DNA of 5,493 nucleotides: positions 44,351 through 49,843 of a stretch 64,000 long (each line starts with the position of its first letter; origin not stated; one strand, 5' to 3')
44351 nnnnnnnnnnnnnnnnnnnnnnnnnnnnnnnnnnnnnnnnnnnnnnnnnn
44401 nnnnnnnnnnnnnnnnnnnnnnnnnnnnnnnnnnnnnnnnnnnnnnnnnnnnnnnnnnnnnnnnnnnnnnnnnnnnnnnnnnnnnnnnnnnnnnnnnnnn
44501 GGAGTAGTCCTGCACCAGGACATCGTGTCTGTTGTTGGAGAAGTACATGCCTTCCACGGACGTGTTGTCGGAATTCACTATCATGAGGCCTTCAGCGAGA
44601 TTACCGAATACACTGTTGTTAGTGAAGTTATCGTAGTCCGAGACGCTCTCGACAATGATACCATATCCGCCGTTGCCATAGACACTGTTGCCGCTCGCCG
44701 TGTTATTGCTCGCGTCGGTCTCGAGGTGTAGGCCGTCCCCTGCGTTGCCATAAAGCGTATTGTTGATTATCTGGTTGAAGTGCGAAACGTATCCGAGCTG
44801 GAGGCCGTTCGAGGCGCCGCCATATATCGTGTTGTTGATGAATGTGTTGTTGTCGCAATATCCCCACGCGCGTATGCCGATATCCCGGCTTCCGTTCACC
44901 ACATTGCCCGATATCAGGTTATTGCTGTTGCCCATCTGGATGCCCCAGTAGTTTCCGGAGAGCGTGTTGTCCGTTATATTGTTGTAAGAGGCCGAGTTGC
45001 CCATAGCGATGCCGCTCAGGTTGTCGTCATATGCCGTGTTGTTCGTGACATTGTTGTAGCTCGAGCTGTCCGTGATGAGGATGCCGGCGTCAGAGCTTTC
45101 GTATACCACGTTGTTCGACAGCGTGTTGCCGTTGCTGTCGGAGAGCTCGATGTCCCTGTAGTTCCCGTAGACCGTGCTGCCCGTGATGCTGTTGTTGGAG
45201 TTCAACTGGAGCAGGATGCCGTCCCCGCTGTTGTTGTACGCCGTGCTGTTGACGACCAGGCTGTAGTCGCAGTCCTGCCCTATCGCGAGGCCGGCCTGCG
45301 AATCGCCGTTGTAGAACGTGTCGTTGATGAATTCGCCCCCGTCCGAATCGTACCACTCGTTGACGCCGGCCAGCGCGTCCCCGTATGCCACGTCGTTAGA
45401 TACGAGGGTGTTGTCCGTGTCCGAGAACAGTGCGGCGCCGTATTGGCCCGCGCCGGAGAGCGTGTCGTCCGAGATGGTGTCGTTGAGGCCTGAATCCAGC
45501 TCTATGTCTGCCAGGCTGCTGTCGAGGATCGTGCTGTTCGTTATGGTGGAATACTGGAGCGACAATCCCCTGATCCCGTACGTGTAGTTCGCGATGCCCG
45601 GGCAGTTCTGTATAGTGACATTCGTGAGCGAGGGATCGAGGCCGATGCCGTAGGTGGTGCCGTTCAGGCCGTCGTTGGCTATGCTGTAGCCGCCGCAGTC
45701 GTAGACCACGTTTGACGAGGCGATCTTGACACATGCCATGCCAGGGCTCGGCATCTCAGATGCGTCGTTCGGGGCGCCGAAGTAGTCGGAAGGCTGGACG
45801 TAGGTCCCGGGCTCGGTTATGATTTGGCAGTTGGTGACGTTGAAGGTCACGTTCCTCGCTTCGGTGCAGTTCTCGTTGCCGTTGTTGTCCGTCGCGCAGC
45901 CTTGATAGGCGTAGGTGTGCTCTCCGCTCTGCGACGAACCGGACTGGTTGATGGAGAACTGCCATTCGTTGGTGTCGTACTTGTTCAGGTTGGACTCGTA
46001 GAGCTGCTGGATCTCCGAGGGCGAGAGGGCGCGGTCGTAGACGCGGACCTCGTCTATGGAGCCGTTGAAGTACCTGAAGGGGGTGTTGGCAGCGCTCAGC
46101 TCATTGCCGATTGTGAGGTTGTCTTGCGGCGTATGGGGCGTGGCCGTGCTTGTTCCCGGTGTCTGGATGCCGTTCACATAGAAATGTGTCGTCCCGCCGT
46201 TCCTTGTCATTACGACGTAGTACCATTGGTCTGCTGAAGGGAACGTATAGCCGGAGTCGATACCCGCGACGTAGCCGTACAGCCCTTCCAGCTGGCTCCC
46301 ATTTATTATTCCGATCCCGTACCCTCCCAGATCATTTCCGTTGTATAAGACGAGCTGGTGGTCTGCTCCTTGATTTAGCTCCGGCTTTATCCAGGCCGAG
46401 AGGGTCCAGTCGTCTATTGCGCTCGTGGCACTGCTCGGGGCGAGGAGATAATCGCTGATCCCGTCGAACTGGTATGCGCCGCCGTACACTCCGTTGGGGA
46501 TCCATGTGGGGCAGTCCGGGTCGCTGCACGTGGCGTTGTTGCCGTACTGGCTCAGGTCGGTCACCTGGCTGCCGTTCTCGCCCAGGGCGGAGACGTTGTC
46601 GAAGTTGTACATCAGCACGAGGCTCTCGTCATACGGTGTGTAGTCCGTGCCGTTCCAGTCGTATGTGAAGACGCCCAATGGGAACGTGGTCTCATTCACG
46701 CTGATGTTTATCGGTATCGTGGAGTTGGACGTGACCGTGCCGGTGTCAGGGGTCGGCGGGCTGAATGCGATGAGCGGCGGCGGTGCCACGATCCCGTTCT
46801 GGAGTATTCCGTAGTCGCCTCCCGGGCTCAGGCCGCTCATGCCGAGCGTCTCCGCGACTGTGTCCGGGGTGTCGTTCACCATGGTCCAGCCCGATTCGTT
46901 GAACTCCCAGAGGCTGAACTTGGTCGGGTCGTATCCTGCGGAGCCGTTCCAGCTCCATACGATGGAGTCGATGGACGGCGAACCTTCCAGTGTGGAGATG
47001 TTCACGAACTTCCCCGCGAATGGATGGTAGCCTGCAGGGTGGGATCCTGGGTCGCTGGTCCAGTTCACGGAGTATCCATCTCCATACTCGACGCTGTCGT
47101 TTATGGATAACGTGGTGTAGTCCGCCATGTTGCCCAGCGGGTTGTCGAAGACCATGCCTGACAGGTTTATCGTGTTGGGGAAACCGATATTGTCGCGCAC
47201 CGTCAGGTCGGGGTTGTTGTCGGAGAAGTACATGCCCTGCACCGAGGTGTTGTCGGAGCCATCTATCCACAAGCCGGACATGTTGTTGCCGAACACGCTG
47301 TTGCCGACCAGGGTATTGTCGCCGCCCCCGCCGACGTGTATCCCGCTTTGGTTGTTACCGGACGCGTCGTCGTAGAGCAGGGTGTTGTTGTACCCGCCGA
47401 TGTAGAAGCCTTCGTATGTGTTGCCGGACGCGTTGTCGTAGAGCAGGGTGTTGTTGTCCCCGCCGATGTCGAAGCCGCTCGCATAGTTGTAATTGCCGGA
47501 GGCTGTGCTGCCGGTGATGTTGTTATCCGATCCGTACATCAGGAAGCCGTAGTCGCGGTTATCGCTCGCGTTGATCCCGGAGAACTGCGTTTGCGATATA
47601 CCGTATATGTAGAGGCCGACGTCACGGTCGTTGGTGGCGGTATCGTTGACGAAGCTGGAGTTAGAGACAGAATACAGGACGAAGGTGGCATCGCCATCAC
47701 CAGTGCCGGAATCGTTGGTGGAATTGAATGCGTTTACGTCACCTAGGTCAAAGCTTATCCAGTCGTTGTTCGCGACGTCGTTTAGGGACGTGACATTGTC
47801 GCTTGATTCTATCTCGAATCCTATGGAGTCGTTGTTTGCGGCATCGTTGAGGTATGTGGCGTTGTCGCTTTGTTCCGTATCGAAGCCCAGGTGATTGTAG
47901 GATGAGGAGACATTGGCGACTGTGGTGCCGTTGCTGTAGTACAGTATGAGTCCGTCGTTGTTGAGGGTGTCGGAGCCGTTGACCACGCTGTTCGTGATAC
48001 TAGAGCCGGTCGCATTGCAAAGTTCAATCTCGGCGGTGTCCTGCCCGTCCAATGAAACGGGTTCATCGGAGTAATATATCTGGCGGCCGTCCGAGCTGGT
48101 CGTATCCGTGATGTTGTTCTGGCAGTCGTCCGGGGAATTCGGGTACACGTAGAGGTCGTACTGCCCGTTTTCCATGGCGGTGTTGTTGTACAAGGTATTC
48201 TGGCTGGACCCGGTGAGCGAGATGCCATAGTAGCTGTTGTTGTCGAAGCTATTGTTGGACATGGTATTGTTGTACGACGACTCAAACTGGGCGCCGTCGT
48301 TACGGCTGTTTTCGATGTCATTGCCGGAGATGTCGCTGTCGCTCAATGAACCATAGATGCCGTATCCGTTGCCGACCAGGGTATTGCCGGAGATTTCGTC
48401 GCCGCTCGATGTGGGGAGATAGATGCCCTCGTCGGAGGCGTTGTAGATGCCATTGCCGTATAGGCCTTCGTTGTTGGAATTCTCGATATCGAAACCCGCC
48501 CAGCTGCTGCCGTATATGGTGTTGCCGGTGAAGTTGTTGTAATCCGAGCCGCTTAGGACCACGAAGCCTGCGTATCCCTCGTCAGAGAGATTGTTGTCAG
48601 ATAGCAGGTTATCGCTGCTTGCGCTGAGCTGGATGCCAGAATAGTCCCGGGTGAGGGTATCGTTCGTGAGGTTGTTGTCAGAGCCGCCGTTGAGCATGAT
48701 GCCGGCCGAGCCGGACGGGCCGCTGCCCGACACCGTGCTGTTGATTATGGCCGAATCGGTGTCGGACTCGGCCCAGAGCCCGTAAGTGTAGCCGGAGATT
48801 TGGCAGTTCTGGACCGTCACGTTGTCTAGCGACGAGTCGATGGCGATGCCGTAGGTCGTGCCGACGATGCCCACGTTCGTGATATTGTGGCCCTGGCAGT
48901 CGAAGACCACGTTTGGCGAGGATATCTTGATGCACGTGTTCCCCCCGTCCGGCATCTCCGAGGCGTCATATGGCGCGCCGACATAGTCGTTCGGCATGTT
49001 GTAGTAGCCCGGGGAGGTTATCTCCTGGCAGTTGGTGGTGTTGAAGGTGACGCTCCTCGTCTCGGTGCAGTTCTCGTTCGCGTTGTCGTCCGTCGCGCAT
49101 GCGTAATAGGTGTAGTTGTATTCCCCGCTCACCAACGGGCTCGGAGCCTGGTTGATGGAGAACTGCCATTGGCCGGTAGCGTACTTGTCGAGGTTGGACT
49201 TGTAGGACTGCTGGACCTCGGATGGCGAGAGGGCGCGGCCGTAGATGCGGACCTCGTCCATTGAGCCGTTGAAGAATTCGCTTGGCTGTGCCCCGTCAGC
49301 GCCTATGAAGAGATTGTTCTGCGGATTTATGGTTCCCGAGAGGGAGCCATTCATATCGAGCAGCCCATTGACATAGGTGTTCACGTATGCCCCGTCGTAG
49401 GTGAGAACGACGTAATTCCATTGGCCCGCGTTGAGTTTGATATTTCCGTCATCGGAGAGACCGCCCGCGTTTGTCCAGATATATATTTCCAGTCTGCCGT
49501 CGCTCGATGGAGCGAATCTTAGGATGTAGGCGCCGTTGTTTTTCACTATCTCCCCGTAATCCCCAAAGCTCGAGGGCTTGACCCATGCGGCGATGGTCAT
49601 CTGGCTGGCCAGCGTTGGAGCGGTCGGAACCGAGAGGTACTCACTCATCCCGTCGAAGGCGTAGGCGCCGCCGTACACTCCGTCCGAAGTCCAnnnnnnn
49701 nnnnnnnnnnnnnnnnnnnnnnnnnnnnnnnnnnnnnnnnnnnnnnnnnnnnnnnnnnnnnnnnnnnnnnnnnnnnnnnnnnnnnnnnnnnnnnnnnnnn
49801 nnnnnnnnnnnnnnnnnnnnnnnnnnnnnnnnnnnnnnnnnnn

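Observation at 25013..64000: Stalk-and-head architecture: membrane anchor, ~64-Ig stalk, distal lectin/beta-helix head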

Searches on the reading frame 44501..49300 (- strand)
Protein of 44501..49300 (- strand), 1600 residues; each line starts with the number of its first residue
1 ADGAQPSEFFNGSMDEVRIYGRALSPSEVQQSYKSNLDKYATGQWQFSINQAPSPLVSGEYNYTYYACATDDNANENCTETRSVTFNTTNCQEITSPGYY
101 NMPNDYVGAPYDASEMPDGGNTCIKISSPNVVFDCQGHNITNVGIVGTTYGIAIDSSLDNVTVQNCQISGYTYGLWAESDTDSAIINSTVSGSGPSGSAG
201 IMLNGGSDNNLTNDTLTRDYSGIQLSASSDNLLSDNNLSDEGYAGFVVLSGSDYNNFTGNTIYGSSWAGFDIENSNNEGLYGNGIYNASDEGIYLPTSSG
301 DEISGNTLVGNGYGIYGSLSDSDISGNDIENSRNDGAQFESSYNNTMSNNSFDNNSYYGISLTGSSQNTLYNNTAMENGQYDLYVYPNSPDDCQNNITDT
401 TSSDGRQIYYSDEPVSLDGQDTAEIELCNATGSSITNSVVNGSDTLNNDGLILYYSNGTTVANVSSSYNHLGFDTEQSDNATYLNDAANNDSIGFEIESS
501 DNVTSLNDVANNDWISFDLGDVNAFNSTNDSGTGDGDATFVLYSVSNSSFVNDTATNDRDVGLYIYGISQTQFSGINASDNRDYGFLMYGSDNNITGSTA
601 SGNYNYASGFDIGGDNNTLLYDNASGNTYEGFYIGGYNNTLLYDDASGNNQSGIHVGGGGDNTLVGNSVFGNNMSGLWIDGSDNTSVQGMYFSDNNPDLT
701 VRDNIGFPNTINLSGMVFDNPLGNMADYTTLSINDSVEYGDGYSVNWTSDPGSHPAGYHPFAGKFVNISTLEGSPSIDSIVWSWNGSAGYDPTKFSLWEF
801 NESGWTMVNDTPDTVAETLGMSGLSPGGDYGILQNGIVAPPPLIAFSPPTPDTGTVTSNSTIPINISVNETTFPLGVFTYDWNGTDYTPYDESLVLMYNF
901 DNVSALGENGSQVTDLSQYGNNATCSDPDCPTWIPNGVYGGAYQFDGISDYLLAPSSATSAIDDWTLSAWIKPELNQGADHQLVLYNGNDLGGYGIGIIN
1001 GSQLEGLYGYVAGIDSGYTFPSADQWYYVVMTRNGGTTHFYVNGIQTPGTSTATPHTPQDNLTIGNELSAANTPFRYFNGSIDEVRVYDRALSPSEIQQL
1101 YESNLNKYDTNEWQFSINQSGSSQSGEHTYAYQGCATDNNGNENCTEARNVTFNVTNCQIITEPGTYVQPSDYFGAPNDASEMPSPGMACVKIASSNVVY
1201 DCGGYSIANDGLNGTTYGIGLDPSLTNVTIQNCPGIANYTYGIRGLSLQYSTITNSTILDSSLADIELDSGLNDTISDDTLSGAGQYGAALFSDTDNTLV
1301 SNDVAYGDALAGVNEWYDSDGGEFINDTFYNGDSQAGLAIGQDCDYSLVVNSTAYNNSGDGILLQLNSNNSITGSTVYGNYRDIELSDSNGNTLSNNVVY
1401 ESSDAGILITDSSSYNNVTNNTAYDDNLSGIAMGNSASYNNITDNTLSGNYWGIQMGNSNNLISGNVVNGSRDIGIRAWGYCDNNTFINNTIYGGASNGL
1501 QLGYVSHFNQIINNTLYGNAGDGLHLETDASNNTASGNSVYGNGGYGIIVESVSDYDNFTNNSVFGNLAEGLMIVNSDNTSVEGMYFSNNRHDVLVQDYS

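Call 5: search_protein_families(library=pfam, proteins=[window:44501-49300:-], max_evalue=0.01)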
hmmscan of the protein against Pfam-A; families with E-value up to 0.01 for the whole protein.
window:44501-49300:- (1600 aa): 3 families
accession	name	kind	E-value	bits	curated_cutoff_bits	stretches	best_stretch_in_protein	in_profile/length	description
PF13229.12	Beta_helix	-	3e-71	238.6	25.9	7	270-413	3-149/158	Right handed beta helix region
PF05048.19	NosD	-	3.6e-64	216.5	23.6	6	131-264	42-171/212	Periplasmic copper-binding protein (NosD)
PF13385.13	Laminin_G_3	-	2.1e-31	109.5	27.6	2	946-1098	1-151/151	Concanavalin A-like lectin/glucanases superfamily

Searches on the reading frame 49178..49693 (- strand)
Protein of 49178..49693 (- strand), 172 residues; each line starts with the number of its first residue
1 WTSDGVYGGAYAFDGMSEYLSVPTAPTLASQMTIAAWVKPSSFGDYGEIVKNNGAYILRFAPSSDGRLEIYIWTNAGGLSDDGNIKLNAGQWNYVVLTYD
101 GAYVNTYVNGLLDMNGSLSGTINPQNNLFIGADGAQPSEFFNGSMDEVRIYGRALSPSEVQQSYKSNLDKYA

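Call 67: search_solved_structures(query=A6, max_evalue=0.01, show_alignments=2)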
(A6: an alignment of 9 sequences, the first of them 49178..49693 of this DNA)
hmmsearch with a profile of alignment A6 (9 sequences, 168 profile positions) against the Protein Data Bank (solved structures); distinct sequences matched with E-value up to 0.01: 37.
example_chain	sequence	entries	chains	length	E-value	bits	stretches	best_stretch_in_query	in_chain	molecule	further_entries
4qvs_A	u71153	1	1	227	5.7e-17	65.4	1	3-159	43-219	S-layer domain-containing protein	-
5hon_A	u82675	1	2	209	2.7e-16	63.2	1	2-160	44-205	Extracellular arabinanase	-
5ho0_A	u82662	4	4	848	4.5e-15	59.3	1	2-160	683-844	Extracellular arabinanase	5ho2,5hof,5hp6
3qcw_A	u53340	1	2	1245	8.6e-11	45.3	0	22-129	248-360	Neurexin-1-alpha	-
3r05_A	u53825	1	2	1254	1.4e-10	44.6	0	22-129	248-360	Neurexin-1-alpha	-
6ype_A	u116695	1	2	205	9.8e-10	41.9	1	16-159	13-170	Neuronal pentraxin-1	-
3poy_A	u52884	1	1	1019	1.6e-09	41.2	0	22-129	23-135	Neurexin-1-alpha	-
3flp_A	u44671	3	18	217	1.7e-09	41.2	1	29-161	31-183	SAP-like pentraxin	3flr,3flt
9b6m_B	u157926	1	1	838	5.2e-09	39.5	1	19-167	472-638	PG1 heavy chain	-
7ce2_A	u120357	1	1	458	1.5e-07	34.8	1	29-164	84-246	Tetanus toxin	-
1dll_A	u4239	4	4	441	1.5e-07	34.8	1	30-164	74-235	TETANUS TOXIN | Tetanus toxin (Tentoxylysin)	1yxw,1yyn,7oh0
1diw_A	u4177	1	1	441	1.5e-07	34.8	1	30-164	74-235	TETANUS TOXIN HC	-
1dfq_A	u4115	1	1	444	1.5e-07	34.8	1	30-164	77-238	TETANUS TOXIN HC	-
3hmy_A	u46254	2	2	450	1.5e-07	34.8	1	30-164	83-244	Tetanus toxin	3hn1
7by4_A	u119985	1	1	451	1.5e-07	34.7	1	30-164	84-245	Tetanus toxin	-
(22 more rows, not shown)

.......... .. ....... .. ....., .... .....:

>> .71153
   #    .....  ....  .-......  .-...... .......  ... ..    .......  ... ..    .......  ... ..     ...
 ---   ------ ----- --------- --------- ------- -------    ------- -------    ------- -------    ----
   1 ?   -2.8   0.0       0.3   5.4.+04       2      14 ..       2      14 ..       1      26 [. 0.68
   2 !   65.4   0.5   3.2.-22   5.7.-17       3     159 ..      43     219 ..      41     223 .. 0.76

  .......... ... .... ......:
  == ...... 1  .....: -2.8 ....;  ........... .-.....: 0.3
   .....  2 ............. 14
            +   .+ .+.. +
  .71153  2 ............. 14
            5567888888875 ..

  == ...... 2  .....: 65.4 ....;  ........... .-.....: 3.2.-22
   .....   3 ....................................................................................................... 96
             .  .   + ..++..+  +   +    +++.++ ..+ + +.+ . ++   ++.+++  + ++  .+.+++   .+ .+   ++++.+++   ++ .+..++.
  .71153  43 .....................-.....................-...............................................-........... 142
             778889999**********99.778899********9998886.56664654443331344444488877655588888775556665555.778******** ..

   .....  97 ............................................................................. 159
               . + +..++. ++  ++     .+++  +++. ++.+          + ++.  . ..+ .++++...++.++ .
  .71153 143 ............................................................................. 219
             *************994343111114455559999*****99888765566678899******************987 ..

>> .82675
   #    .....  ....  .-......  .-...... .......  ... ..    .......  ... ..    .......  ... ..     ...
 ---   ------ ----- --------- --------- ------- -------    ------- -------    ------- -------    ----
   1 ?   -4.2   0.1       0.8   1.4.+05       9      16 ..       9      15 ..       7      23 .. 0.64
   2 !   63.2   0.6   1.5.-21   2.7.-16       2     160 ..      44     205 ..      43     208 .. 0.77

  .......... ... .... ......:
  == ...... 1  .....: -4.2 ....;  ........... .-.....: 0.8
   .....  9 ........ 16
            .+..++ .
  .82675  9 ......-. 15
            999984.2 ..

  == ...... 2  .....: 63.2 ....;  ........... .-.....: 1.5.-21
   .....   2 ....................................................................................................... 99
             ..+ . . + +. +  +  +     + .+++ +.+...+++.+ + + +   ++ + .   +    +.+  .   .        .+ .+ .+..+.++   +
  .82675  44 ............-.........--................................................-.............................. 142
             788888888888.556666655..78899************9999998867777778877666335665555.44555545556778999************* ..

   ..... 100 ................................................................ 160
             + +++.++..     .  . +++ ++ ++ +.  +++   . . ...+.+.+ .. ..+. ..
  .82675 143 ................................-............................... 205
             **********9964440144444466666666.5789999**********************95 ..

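Call 78: search_protein_families(library=ncbifam, proteins=[window:49178-49693:-], max_evalue=0.01)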
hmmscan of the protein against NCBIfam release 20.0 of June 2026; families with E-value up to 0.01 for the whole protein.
window:49178-49693:- (172 aa): 1 family
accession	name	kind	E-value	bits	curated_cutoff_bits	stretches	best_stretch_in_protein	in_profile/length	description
NF052521.1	TafC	equivalog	2.9e-09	36.5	410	1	12-166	196-362/373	TafC family fimbrial protein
